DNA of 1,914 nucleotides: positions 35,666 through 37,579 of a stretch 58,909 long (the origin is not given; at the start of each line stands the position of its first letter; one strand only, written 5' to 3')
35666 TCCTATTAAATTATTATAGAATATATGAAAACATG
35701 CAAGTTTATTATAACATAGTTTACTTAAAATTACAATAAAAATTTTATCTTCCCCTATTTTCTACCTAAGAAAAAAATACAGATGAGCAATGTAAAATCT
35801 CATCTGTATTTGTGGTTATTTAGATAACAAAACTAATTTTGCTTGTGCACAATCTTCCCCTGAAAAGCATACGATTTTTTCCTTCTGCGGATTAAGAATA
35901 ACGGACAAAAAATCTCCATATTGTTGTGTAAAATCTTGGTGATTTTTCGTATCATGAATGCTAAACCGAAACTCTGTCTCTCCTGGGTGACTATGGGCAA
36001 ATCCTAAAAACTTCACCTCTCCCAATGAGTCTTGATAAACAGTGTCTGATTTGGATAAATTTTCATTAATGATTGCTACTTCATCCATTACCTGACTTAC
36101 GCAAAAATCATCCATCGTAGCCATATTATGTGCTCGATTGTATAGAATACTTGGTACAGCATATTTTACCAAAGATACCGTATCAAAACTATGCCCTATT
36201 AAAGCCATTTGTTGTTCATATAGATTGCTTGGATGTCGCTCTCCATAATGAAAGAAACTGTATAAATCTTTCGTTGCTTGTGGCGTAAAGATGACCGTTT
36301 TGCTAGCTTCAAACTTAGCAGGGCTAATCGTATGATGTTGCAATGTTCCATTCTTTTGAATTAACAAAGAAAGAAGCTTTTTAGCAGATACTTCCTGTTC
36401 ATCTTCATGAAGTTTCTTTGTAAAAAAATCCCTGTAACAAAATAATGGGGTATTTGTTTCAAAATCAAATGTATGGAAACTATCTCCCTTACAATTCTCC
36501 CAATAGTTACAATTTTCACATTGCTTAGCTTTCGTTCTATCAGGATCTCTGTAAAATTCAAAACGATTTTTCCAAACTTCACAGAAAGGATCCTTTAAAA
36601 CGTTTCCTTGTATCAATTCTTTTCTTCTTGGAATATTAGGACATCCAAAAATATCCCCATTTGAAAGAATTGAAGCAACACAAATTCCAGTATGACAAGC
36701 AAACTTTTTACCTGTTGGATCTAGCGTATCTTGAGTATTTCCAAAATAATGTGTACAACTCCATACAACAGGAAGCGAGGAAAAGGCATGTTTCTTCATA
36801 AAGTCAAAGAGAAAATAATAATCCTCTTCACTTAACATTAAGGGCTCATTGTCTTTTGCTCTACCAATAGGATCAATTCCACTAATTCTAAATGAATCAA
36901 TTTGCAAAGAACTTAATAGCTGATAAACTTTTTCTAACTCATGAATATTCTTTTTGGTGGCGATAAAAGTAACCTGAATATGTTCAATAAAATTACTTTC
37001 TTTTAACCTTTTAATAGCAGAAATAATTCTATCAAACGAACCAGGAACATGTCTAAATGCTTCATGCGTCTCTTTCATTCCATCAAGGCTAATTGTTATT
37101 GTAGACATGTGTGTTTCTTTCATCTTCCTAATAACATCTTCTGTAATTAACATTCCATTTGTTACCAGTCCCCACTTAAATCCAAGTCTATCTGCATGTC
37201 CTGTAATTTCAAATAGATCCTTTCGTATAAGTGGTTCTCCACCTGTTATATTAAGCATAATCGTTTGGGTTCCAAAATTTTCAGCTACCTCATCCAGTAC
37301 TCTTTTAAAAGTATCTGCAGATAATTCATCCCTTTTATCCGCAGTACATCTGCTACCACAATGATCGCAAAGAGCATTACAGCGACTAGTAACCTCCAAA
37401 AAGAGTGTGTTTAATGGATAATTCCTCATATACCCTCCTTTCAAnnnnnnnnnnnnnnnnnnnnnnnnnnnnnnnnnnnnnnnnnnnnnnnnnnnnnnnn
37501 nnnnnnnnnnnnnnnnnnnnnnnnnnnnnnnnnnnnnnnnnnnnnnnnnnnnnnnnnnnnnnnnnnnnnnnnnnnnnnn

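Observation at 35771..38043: Autonomous two-gene operon: ubiquitin-like/GGG/di-Cys protein plus a radical-SAM(SPASM)-JAMM fusion enzyme, a candidate undescribed maturation system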

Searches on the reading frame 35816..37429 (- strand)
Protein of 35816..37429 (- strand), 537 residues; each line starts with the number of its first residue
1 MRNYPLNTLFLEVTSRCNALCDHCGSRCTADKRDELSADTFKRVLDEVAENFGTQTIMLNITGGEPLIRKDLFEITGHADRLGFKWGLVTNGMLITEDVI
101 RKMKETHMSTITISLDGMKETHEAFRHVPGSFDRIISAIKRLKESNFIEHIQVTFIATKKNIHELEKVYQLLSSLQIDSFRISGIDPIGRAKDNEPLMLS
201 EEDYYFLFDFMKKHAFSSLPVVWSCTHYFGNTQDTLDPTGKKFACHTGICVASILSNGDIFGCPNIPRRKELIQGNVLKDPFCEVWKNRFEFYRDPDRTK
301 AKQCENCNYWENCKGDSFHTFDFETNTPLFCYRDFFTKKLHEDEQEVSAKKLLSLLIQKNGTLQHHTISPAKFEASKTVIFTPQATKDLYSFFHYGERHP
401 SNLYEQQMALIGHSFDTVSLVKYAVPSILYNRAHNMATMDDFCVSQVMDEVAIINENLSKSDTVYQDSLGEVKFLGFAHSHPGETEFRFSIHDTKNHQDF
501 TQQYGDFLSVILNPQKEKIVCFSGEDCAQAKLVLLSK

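Call 3: search_protein_families(library=pfam, proteins=[window:35816-37429:-], max_evalue=1)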
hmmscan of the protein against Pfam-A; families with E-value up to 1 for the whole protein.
window:35816-37429:- (537 aa): 8 families
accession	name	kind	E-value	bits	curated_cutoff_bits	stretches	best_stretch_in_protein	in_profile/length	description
PF04055.27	Radical_SAM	-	4.1e-23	82.8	29.5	1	12-172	2-166/166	Radical SAM superfamily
PF13186.11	SPASM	-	5.2e-05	23.9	21.5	1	245-308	1-67/67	Iron-sulfur cluster-binding domain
PF13353.11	Fer4_12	-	0.0052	17.5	22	1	14-121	12-119/137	4Fe-4S single cluster domain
PF14464.11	Prok-JAB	-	0.1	12.9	25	1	467-499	61-92/114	Prokaryotic homologs of the JAB domain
PF19238.5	Radical_SAM_2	-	0.1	12.7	26.7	1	95-175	64-144/151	Radical SAM-like domain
PF22208.1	Cas_Csm6_CARF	-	0.12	12.6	27.5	1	39-71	20-52/106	Cas_Csm6 CARF domain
PF23932.1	SP10_terminator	-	0.12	12.1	27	1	103-176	64-135/279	Phage termination protein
PF21607.2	FabD_helical_ins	-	0.13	12.9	27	0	269-304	11-46/80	[Acyl-carrier-protein] S-malonyltransferase, inserted helical domain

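Call 4: search_protein_families(library=ncbifam, proteins=[window:35816-37429:-], max_evalue=1)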
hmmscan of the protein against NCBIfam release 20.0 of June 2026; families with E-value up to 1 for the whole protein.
window:35816-37429:- (537 aa): 83 families (the best 25 are shown)
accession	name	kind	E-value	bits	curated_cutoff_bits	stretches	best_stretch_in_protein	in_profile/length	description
TIGR04133.1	rSAM_w_lipo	hypoth_equivalog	3e-82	276.4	425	1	3-333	20-346/350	TIGR04133 family radical SAM/SPASM protein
TIGR04545.1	rSAM_ahbD_hemeb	equivalog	1.6e-47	162.6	500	1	11-318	4-319/339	heme b synthase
TIGR04055.1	rSAM_NirJ2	equivalog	5.9e-40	137.8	500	1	13-316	6-303/326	putative heme d1 biosynthesis radical SAM protein NirJ2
TIGR04053.2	TIGR04053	equivalog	9.6e-39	133.7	395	2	8-203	9-204/366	TIGR04053 family radical SAM/SPASM domain-containing protein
TIGR04051.1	rSAM_NirJ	equivalog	2e-38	132.3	515.45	2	13-194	8-185/354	heme d1 biosynthesis radical SAM protein NirJ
TIGR03962.1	mycofact_rSAM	equivalog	4e-38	131.5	265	1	9-329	14-324/339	mycofactocin radical SAM maturase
NF050035.1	rSAM_WgK_link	exception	1.8e-36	125.9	650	2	8-213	8-212/367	radical SAM/SPASM peptide maturase WgkB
TIGR04546.1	rSAM_ahbC_deAc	equivalog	1.6e-35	122.7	650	1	11-178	43-206/390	12,18-didecarboxysiroheme deacetylase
TIGR04347.1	pseudo_SAM_Halo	equivalog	1.8e-32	113.1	525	2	12-202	43-229/390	TIGR04347 family pseudo-SAM/SPASM protein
TIGR04054.1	rSAM_NirJ1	equivalog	2.9e-32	111.8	650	1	12-179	41-204/387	putative heme d1 biosynthesis radical SAM protein NirJ1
NF045574.1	sacti_mat_StsB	exception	3.7e-32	111.8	625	1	4-289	93-363/466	StsB family radical SAM/SPASM domain sactipeptide maturase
TIGR04317.1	W_rSAM_matur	equivalog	1.5e-31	109.8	380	1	6-216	3-215/349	tungsten cofactor oxidoreductase radical SAM maturase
TIGR04303.1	GeoRSP_rSAM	equivalog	1.9e-30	106.6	400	1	9-316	7-305/325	GeoRSP system radical SAM/SPASM protein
TIGR04103.1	rSAM_nif11_3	equivalog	7.2e-30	103.9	725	1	11-320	9-328/412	nif11-class peptide radical SAM maturase 3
TIGR04340.1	rSAM_ACGX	hypoth_equivalog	5.9e-28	98.1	400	1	11-315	7-318/341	radical SAM/SPASM domain protein, ACGX system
TIGR03942.1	sulfatase_rSAM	equivalog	8.6e-21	74.4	349.45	1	13-317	7-324/363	anaerobic sulfatase maturase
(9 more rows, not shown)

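Call 5: search_protein_families(library=padloc, proteins=[window:35816-37429:-], max_evalue=1)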
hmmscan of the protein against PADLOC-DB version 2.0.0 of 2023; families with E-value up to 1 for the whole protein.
window:35816-37429:- (537 aa): 6 families
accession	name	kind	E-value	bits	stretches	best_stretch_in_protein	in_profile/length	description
PDLC02904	pVip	-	1.3e-24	85.2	1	13-226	9-209/262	Viperins associated with kinases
PDLC02903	pVip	-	3.5e-24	83.7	1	11-241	4-219/257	Viperins not associated with kinases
PDLC02905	pVip-kinase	-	7.2e-06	23.5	1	15-122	190-298/474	Viperin-kinase fusion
PDLC01022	Csm6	-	0.01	12.9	1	33-75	22-64/362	CRISPR type III-A/MTUBE-associated protein Csm6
PDLC01312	Csm6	-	0.011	13.1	1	32-75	21-64/337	CAS-III; associated_signaling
PDLC00894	JAB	-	0.012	13.7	1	462-531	84-154/158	JAB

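Call 6: find_homologous_proteins(query=window:35816-37429:-)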
Query window:35816-37429:- (537 aa): 1222 proteins with E <= 0.001 among 6539 candidates; the best 120 are listed.
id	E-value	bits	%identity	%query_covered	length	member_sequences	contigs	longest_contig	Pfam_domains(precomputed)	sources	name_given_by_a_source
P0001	0.0e+0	1241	99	100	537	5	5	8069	PF04055.28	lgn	-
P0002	0.0e+0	1018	80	99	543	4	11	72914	PF04055.28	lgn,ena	-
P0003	0.0e+0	1014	79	99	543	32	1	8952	PF04055.28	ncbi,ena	-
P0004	0.0e+0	1013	79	99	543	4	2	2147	PF04055.28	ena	-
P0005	8.2e-297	1003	79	99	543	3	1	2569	PF04055.28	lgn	-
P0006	2.6e-296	1002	78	99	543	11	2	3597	PF13186.12,PF04055.28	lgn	-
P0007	3.9e-296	1001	77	99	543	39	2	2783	PF04055.28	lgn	-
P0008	6.1e-296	1001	78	99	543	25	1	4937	PF04055.28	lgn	-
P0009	2.2e-294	995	78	99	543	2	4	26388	PF13186.12,PF04055.28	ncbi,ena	-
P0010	3.2e-294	995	78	99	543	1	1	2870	PF13186.12,PF04055.28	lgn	-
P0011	2.5e-293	992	77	99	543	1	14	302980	PF13186.12,PF04055.28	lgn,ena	-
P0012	4.9e-293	991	77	99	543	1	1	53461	PF13186.12,PF04055.28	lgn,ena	-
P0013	5.2e-293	991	77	99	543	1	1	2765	PF13186.12,PF04055.28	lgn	-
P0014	1.4e-292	990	77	99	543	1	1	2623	PF13186.12,PF04055.28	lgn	-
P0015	2.7e-292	989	76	100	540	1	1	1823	PF13186.12,PF04055.28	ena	-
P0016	9.0e-292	987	77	99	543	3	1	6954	PF04055.28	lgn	-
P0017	9.4e-292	987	77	99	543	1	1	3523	PF13186.12,PF04055.28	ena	-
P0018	9.4e-292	987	77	99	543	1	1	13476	PF13186.12,PF04055.28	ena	-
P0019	1.3e-291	986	78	99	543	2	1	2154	PF04055.28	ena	-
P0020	2.9e-291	985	76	99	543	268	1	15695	PF13186.12,PF04055.28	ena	-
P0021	6.2e-291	984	77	99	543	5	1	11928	PF13186.12,PF04055.28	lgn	-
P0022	6.7e-291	984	77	99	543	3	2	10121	PF04055.28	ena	-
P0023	2.5e-290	982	77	99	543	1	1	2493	PF13186.12,PF04055.28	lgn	-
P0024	2.6e-290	982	77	99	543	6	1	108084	PF04055.28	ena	-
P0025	5.9e-290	981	76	99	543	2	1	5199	PF13186.12,PF04055.28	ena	-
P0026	7.5e-290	981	77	99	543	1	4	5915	PF04055.28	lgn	-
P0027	1.0e-289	980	77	99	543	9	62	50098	PF13186.12,PF04055.28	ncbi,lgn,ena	-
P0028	1.3e-289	980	76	99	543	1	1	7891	PF04055.28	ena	-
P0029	2.3e-289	979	76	99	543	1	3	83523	PF04055.28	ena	-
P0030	3.0e-289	979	77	99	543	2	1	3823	PF04055.28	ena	-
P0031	3.7e-289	978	77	99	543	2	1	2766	PF04055.28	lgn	-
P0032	5.1e-289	978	76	99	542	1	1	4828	PF04055.28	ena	-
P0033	5.5e-289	978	77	99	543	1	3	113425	PF04055.28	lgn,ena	-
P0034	7.8e-289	977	76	99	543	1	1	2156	PF04055.28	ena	-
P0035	9.3e-289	977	77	99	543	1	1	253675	PF04055.28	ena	-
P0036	1.6e-288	976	76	99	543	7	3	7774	PF13186.12,PF04055.28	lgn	-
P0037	4.7e-288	975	76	99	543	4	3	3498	PF04055.28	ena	-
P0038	5.3e-288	974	75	100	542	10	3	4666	PF13186.12,PF04055.28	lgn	-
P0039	8.8e-288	974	76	99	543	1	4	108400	PF04055.28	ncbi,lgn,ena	-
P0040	1.0e-287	973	76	99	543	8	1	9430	PF04055.28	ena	-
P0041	1.1e-287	973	76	99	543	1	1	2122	PF04055.28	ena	-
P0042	1.5e-287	973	75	100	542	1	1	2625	PF13186.12,PF04055.28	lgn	-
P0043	2.1e-287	972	76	99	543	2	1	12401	PF04055.28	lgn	-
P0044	3.7e-287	972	75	100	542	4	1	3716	PF13186.12,PF04055.28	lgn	-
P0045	5.8e-287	971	76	99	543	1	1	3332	PF04055.28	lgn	-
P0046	6.7e-287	971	75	100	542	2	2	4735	PF04055.28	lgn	-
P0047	6.9e-287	971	75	99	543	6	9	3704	PF04055.28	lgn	-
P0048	2.9e-286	969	76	99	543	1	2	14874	PF04055.28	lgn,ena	-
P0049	6.3e-286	968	76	99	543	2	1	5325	PF13186.12,PF04055.28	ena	-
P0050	8.6e-286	967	75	99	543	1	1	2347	PF04055.28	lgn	-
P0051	1.1e-285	967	76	99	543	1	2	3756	PF13186.12,PF04055.28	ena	-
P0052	1.7e-285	966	74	99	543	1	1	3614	PF13186.12,PF04055.28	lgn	-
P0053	3.2e-285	965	76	99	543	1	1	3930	PF13186.12,PF04055.28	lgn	-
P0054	4.0e-285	965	76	99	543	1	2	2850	PF04055.28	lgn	-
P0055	1.4e-284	963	75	99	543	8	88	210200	PF04055.28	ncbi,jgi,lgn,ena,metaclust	metaclust:\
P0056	6.4e-284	961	76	99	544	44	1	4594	PF04055.28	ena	-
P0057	1.7e-283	960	75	99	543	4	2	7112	PF13186.12,PF04055.28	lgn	-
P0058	4.6e-283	958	75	99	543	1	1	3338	PF13186.12,PF04055.28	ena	-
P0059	6.0e-283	958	75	99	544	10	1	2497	PF13186.12,PF04055.28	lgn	-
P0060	8.4e-283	957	75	99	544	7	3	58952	PF04055.28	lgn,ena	-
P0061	2.0e-282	956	74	100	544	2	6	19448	PF13186.12,PF04055.28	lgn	-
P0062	1.7e-281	953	74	99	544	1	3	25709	PF13186.12,PF04055.28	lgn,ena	-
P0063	2.3e-281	953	74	99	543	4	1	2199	PF04055.28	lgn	-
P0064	4.3e-281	952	74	100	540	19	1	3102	PF04055.28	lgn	-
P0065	6.6e-281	951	73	99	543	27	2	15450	PF13186.12,PF04055.28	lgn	-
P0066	8.1e-280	947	74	100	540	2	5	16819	PF13186.12,PF04055.28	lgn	-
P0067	7.5e-279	944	74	99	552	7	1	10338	PF04055.28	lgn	-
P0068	2.7e-275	932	74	99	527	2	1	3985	PF13186.12,PF04055.28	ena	-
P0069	5.8e-268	908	71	100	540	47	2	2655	PF04055.28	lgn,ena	-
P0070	3.9e-266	902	77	91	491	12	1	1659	PF13186.12,PF04055.28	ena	-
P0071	6.6e-265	898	71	99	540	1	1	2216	PF04055.28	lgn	-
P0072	1.0e-260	884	69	100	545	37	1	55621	PF04055.28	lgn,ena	-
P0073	8.6e-245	832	71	89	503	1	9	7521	PF04055.28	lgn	-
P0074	3.6e-244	830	64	100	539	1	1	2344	PF04055.28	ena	-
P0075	1.1e-238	812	64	99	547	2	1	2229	PF13186.12,PF04055.28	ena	-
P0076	2.8e-236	804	62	99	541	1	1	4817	PF13186.12,PF04055.28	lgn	-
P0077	1.2e-229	782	62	99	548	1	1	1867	PF13186.12,PF04055.28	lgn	-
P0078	1.2e-228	779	62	99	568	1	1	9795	PF13186.12,PF04055.28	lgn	-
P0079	7.6e-226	769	61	99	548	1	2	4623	PF13186.12,PF04055.28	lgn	-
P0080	1.0e-222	759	61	99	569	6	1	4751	PF13186.12,PF04055.28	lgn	-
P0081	2.8e-222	758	61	99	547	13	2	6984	PF04055.28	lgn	-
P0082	1.5e-220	752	61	99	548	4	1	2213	PF13186.12,PF04055.28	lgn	-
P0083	1.2e-219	749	60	99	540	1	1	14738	PF13186.12,PF04055.28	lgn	-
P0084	1.0e-218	746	79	75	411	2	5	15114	PF04055.28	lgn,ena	-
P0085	1.4e-213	729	58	99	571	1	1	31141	PF04055.28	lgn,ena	-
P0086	2.5e-207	708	57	99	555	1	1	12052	PF04055.28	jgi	-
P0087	9.6e-182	624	75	65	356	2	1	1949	PF04055.28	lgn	-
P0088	3.3e-180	619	51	99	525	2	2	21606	PF13186.12,PF04055.28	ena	-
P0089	8.8e-173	594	51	99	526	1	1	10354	PF13186.12,PF04055.28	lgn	-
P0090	6.4e-172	591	51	99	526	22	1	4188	PF13186.12,PF04055.28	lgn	-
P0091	4.9e-168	579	81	56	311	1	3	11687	PF04055.28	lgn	-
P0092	8.3e-168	578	50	99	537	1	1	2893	PF13186.12,PF04055.28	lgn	-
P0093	6.5e-167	575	51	99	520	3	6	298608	PF13186.12,PF04055.28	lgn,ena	-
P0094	3.0e-166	573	50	99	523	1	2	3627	PF13186.12,PF04055.28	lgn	-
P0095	1.2e-164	567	50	99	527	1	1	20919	PF13186.12,PF04055.28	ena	-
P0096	1.4e-164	567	49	99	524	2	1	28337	PF13186.12,PF04055.28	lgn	-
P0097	1.6e-164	567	51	100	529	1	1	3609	PF13186.12,PF04055.28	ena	-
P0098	3.1e-164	566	50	99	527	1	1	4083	PF13186.12,PF04055.28,PF13353.12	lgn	-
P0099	4.2e-163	562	48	99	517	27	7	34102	PF13186.12,PF04055.28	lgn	-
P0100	5.1e-163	562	50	100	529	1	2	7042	PF13186.12,PF04055.28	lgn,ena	-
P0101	9.4e-162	558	47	99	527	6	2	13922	PF13186.12,PF04055.28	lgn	-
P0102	1.6e-161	557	49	99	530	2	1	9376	PF13186.12,PF04055.28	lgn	-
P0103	2.6e-161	556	48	99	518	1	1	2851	PF13186.12,PF04055.28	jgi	jgi:radical SAM protein with 4Fe4S-binding SPASM domain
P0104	3.8e-161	556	49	99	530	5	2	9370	PF13186.12,PF04055.28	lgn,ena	-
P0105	2.4e-160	553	48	99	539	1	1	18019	PF13186.12,PF04055.28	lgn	-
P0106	3.9e-158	546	49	99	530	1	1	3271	PF13186.12,PF04055.28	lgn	-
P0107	7.1e-158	545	48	99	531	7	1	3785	PF13186.12,PF04055.28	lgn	-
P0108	1.6e-156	541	50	96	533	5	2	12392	PF13186.12,PF04055.28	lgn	-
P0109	4.8e-149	516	46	99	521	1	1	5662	PF13186.12,PF04055.28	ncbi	-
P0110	2.8e-147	510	47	97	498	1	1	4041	PF13186.12,PF04055.28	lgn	-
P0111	7.4e-147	509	46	98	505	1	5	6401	PF13186.12,PF04055.28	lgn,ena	-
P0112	1.0e-146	508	46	97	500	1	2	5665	PF13186.12,PF04055.28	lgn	-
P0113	2.3e-146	507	46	98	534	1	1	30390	PF13186.12,PF04055.28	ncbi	-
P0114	1.9e-145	504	45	99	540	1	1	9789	PF13186.12,PF04055.28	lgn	-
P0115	3.1e-144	500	44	99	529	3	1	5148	PF13186.12,PF04055.28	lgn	-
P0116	1.1e-143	498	62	63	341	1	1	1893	PF13186.12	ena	-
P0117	4.1e-143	496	43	99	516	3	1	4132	PF13186.12,PF04055.28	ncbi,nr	ncbi:MAG: radical SAM protein [Lachnospiraceae bacterium]|nr:radical SAM protein [Lachnospiraceae ba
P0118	1.1e-142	495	43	99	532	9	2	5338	PF13186.12,PF04055.28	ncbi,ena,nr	ncbi:MAG: radical SAM protein [Clostridia bacterium]|nr:radical SAM protein [Clostridia bacterium]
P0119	1.4e-142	495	44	99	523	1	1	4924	PF13186.12,PF04055.28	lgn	-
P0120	2.4e-142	494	45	98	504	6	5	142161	PF13186.12,PF04055.28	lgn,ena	-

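Call 13: find_encoding_contigs(protein=P0113, flank=6000, max_places=3)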
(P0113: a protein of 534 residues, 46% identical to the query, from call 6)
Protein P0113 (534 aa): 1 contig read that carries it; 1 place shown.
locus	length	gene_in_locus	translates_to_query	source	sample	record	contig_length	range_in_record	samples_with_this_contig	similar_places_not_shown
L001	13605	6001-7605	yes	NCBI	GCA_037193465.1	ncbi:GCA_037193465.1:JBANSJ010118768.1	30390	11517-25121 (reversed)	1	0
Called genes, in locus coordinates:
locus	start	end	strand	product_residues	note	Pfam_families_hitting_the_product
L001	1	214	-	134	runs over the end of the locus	-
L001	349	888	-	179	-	PF00300:His_Phos_1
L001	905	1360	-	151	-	-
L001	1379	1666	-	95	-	-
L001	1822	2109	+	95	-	-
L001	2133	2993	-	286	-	-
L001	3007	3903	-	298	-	-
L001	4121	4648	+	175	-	-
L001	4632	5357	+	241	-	PF13353:Fer4_12, PF04055:Radical_SAM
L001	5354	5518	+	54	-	-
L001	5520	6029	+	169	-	PF13240:Zn_Ribbon_1 (weak), PF13248:Zn_ribbon_3 (faint), PF24460:DUF7575 (weak)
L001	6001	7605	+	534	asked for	PF04055:Radical_SAM, PF13186:SPASM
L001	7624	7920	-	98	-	-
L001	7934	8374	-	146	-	-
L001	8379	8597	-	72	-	-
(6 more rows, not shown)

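Call 14: find_encoding_contigs(protein=P0093, flank=6000, max_places=3)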
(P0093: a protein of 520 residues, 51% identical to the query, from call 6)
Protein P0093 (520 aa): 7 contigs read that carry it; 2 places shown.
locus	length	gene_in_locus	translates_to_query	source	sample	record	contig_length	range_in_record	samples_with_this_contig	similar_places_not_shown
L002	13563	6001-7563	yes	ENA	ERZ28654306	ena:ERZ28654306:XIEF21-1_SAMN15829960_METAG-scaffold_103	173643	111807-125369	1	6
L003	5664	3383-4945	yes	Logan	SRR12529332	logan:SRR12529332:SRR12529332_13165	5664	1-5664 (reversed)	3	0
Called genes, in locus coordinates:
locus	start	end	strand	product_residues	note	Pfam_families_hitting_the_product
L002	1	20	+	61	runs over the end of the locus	-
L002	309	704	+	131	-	PF12158:DUF3592 (weak)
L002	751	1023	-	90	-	-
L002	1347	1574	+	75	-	-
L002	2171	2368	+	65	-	-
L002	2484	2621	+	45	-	-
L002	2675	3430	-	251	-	-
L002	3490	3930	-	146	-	-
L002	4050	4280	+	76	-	-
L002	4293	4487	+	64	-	-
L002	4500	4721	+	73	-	-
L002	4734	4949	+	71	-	-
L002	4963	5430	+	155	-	-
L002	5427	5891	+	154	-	-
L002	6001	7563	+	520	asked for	PF04055:Radical_SAM, PF13186:SPASM (weak)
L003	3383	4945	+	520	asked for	PF04055:Radical_SAM, PF13186:SPASM (weak)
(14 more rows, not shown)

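Call 22: find_related_loci(query=A2, collection=genome_contigs, flank=8000)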
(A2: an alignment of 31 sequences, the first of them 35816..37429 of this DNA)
Query A2 (537 aa) in genome_contigs; peptide patterns used: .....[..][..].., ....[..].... (x = any residue, [..] = any of these).
599 stretches matched a pattern (row limit reached: there are more); 569 encode a relative of the query (tblastn E <= 1e-3); the best 80 are kept; 80 distinct loci.
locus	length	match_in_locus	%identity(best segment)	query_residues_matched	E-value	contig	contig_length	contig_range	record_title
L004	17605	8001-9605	77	4-537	0e+0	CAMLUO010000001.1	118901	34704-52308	MAG: uncultured Clostridium sp. isolate ERR4304452_bin.57_MetaWRAP_v1.1_MAG genome assembly, contig: NODE_143_length_118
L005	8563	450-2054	78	4-537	0e+0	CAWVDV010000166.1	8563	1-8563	MAG: Bacillota bacterium isolate metabat2_XCR1_HOM_6759_bwa.20 MAG genome assembly, contig: k87_98420, whole genome shot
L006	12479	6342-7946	77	4-537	0e+0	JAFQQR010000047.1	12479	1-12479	MAG: Clostridia bacterium isolate RGIG2063 Goat_Colon-2__c677754, whole genome shotgun sequence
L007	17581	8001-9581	77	4-529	0e+0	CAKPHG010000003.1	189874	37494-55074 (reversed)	MAG: uncultured Clostridia bacterium isolate REFINED_METABAT215_TOP10_CONTIGS_1500_ASSEMBLY_K77_MERGED__Hadza_MoBio_hadz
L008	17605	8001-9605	75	4-537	0e+0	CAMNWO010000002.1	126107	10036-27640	MAG: uncultured Clostridium sp. isolate SRR19792994_bin.81_metawrap_v1.3_MAG genome assembly, contig: ERZ12290372_224, w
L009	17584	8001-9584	76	4-530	0e+0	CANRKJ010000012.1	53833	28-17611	MAG: uncultured Clostridia bacterium isolate Lapin-020__bin62 genome assembly, contig: Lapin-020__NODE_592_length_53833_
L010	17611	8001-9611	75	2-537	0e+0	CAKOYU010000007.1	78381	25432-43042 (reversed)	MAG: uncultured Clostridia bacterium isolate REFINED_METABAT215_TOP10_CONTIGS_1500_ASSEMBLY_K77_MERGED__Hadza_MoBio_hadz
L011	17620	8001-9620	72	1-537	0e+0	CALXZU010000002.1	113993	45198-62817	MAG: uncultured Clostridia bacterium isolate BRZ_NM__bin19 genome assembly, contig: BRZ_NM__NODE_218_length_113993_cov_1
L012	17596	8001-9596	61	6-535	0e+0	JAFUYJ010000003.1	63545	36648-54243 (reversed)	MAG: Clostridia bacterium isolate RGIG4938 Roe_deer_Rumen-3__c1069, whole genome shotgun sequence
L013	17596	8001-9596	61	4-537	0e+0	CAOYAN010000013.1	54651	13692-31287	MAG TPA_asm: uncultured Clostridia bacterium isolate MGBC120553 genome assembly, contig: MGBC120553.13, whole genome sho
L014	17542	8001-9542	44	6-536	6e-152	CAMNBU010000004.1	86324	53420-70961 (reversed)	MAG: uncultured Lachnospiraceae bacterium isolate SRR873596_bin.118_metaWRAP_v1.3_MAG genome assembly, contig: NODE.477_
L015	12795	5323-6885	43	4-534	3e-146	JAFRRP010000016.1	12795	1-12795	MAG: Clostridia bacterium isolate RGIG2737 Goat_Omasum-4__c101522, whole genome shotgun sequence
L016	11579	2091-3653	42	4-534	4e-146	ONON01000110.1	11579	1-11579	uncultured Clostridiales bacterium isolate RUG491 genome assembly, contig: k87_16248556, whole genome shotgun sequence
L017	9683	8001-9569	43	1-537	5e-146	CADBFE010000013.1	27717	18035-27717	MAG: uncultured Lachnospiraceae bacterium isolate RUG13912 genome assembly, contig: RUG13912_asm_13, whole genome shotgu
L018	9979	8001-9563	41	4-534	1e-145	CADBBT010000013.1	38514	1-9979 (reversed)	MAG: Ruminococcaceae bacterium isolate RUG13829 genome assembly, contig: RUG13829_asm_13, whole genome shotgun sequence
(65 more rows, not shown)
